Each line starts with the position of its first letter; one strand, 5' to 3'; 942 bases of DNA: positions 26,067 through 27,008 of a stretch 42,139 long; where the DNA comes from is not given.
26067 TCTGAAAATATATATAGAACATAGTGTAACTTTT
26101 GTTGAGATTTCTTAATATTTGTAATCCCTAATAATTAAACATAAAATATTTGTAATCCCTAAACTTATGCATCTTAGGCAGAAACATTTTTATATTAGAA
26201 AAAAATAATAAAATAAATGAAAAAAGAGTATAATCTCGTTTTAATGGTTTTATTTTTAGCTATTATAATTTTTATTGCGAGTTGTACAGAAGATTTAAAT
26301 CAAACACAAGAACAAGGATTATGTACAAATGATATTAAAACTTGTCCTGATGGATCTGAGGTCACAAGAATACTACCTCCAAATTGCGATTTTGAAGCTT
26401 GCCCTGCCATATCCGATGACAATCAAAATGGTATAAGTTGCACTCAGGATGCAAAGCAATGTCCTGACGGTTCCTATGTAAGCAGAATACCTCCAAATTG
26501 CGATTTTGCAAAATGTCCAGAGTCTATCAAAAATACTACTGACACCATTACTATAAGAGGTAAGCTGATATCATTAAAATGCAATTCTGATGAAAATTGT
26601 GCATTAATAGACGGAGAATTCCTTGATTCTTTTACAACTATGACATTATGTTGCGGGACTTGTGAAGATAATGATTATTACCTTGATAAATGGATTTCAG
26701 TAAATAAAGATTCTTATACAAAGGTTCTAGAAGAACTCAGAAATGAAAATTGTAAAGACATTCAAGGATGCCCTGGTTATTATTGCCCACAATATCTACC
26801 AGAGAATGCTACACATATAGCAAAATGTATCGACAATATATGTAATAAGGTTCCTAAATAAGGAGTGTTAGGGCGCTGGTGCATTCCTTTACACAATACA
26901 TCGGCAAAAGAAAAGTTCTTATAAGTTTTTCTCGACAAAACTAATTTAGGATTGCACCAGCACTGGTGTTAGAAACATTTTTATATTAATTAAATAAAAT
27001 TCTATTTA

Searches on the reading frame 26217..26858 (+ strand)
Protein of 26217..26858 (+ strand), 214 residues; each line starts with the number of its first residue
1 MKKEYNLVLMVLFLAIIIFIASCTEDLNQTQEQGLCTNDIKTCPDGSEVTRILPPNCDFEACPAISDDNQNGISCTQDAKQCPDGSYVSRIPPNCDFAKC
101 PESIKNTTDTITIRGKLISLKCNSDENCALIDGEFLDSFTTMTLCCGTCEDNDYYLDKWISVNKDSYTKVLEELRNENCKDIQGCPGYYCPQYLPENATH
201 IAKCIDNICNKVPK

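Call 5: search_protein_families(library=pfam, proteins=[window:26217-26858:+], max_evalue=1)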
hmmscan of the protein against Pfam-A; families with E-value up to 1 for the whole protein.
window:26217-26858:+ (214 aa): 2 families
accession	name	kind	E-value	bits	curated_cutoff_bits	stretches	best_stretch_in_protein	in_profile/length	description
PF16390.11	DUF4999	-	0.0079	16.7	25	1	1-30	1-30/76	Domain of unknown function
PF03275.19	GLF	-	0.11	12.6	26.3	1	135-179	17-61/203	UDP-galactopyranose mutase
